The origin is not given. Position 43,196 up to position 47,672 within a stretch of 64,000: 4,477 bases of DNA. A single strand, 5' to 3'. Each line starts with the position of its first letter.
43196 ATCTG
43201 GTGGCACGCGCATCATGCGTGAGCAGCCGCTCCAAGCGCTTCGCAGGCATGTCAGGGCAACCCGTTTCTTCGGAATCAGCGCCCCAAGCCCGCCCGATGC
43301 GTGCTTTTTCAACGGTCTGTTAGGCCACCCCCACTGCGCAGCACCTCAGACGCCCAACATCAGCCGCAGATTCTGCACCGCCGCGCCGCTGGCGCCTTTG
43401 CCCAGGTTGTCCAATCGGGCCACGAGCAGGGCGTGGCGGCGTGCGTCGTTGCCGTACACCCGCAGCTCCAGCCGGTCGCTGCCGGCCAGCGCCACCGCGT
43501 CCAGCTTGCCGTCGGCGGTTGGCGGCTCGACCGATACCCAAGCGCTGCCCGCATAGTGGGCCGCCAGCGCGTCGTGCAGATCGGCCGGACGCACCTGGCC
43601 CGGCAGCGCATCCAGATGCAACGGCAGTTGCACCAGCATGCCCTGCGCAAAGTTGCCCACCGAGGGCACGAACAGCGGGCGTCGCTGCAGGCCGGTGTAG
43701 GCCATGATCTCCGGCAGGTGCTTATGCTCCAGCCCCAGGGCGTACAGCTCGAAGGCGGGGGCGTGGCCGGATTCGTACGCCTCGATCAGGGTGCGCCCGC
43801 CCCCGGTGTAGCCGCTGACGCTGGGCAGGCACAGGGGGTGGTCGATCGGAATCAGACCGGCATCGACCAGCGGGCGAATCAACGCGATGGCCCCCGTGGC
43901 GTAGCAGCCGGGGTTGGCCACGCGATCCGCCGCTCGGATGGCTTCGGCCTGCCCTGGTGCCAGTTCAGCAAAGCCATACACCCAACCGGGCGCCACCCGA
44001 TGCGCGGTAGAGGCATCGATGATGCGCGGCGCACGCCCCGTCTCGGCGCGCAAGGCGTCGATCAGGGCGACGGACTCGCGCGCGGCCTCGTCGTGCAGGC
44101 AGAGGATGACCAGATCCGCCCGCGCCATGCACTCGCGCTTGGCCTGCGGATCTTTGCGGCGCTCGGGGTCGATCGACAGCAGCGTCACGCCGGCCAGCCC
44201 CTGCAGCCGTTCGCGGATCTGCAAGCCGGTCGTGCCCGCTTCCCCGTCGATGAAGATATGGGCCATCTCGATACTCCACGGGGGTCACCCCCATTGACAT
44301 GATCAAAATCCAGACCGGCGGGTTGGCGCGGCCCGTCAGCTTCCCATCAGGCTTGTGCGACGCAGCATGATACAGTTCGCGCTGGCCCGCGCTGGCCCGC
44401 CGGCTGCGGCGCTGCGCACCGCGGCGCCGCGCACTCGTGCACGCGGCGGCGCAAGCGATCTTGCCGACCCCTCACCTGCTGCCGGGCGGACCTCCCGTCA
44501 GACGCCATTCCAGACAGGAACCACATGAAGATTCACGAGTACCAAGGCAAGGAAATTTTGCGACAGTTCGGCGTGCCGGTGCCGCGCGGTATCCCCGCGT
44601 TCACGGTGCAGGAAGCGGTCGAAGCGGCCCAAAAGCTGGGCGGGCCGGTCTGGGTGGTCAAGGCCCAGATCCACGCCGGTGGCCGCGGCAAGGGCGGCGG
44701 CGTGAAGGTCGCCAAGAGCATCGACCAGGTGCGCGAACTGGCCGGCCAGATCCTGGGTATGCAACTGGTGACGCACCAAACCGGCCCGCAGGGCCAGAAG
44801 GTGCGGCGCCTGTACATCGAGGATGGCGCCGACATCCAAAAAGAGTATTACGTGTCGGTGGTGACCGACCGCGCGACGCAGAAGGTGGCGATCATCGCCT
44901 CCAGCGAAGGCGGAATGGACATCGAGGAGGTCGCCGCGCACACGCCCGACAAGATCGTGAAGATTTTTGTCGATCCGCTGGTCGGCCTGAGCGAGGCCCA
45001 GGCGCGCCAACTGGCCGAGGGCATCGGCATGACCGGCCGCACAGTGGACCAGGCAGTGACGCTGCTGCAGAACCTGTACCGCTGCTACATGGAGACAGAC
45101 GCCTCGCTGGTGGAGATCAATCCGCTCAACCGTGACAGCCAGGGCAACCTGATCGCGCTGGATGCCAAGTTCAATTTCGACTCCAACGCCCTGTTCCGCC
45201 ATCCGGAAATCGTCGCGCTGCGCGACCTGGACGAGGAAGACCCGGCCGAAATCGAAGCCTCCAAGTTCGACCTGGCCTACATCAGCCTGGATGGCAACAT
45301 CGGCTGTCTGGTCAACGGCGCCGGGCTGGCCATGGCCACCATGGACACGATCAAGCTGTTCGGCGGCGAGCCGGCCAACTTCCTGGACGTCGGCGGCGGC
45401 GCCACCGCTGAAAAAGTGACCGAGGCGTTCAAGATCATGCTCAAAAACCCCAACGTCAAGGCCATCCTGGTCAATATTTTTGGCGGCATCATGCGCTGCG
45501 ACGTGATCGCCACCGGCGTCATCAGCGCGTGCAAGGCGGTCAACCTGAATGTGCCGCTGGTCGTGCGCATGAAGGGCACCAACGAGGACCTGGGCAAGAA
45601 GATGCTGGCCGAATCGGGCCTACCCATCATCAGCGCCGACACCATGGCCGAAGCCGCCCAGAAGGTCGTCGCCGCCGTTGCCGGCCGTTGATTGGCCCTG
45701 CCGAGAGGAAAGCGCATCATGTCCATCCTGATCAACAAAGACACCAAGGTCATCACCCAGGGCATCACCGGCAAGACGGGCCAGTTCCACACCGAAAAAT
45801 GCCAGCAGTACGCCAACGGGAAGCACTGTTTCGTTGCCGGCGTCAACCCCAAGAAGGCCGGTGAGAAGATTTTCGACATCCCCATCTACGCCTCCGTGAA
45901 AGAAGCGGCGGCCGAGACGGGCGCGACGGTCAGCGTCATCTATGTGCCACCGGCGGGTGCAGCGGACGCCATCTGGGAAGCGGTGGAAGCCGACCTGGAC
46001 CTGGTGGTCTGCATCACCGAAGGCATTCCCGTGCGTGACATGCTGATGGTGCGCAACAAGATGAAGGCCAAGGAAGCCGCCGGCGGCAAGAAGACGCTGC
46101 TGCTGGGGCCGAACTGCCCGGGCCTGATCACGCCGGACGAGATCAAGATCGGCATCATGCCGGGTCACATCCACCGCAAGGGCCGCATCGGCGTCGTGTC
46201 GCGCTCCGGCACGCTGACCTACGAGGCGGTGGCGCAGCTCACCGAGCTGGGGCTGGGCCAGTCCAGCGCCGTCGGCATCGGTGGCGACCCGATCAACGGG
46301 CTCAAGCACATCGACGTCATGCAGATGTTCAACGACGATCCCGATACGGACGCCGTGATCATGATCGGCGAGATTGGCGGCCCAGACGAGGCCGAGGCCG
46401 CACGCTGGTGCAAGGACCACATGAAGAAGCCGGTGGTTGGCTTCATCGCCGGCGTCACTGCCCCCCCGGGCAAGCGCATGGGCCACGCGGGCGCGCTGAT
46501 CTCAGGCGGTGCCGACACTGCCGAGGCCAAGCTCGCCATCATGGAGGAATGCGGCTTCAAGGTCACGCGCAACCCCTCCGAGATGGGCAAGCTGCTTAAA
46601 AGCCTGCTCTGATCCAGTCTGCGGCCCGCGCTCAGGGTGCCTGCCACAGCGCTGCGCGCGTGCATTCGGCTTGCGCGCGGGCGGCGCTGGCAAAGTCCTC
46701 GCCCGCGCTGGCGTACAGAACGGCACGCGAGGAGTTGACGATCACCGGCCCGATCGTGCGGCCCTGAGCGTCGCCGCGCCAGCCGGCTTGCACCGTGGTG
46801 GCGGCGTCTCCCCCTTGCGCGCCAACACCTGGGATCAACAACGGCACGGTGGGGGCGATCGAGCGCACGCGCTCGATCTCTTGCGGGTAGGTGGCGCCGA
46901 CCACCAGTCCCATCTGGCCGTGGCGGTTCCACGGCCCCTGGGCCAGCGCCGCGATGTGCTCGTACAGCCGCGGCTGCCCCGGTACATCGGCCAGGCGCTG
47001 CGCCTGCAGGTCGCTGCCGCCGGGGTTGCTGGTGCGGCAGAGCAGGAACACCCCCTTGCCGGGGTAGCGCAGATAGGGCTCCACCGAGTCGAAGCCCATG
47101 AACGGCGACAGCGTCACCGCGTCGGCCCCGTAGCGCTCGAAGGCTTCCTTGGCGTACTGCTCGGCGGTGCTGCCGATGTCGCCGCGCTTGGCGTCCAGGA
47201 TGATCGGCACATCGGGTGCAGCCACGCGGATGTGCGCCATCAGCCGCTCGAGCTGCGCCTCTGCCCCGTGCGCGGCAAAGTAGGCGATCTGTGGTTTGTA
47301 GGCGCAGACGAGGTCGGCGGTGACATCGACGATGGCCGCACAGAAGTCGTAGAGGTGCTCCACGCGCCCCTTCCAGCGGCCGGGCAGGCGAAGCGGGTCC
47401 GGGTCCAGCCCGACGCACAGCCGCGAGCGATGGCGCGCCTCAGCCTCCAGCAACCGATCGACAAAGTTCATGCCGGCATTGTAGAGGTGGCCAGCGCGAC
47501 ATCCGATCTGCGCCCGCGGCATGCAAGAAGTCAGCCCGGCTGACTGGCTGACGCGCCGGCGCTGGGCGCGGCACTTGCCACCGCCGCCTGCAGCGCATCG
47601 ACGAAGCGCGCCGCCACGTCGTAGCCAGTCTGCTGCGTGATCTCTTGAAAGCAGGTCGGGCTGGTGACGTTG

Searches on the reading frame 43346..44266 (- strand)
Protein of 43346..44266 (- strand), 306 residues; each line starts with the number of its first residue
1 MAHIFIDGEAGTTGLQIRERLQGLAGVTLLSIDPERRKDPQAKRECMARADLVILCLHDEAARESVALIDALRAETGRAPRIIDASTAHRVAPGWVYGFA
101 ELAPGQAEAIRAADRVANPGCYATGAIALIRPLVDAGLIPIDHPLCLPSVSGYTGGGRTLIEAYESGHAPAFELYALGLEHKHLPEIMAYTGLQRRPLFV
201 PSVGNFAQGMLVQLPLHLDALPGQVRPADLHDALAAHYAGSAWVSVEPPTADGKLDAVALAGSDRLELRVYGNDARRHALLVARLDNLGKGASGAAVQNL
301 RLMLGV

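Call 81: search_protein_families(library=pfam, proteins=[window:43346-44266:-], max_evalue=0.0001)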
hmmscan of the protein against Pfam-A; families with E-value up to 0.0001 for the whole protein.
window:43346-44266:- (306 aa): 2 families
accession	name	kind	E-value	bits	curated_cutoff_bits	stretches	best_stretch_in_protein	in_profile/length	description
PF22698.1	Semialdhyde_dhC_1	-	2.6e-27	96.1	27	1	121-287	1-165/165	Semialdehyde dehydrogenase, dimerisation domain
PF01118.30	Semialdhyde_dh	-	7e-05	23.7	26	0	42-106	59-117/121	Semialdehyde dehydrogenase, NAD binding domain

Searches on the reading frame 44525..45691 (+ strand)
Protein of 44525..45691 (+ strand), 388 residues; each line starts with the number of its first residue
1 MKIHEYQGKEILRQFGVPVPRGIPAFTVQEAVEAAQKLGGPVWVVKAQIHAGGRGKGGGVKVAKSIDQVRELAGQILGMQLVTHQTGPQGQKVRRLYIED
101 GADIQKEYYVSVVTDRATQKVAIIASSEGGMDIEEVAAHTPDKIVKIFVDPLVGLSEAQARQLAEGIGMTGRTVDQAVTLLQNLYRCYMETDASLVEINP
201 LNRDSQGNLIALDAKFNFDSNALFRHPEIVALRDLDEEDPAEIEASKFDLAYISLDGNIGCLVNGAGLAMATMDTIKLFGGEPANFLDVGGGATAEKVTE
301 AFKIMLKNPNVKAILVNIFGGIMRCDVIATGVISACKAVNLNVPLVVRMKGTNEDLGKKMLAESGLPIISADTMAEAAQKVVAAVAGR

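Call 81: search_protein_families(library=pfam, proteins=[window:44525-45691:+], max_evalue=0.0001)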
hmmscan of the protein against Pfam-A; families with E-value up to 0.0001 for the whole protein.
window:44525-45691:+ (388 aa): 5 families
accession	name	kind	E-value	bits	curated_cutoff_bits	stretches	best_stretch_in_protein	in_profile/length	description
PF08442.15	ATP-grasp_2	-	3.7e-80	268.8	29.5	1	2-202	1-201/202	ATP-grasp domain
PF00549.24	Ligase_CoA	-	2.2e-35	122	24.5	1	262-382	1-128/128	CoA-ligase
PF24948.1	Citrate_synth_N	-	1.2e-15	58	83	1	3-225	5-227/232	ATP-citrate synthase ATP-grasp domain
PF13549.11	ATP-grasp_5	-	5e-08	33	27.6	1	4-216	11-219/221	ATP-grasp domain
PF02786.22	CPSase_L_D2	-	1.6e-05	25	19.8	1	9-123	6-110/211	Carbamoyl-phosphate synthase L chain, ATP binding domain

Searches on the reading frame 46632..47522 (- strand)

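Call 81: search_protein_families(library=pfam, proteins=[window:46632-47522:-], max_evalue=0.0001)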
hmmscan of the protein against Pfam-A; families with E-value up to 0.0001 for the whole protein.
window:46632-47522:- (296 aa): 1 family
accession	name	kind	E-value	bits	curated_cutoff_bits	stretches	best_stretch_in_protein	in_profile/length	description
PF00215.30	OMPdecase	-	1e-31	111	27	1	33-272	1-212/221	Orotidine 5'-phosphate decarboxylase / HUMPS family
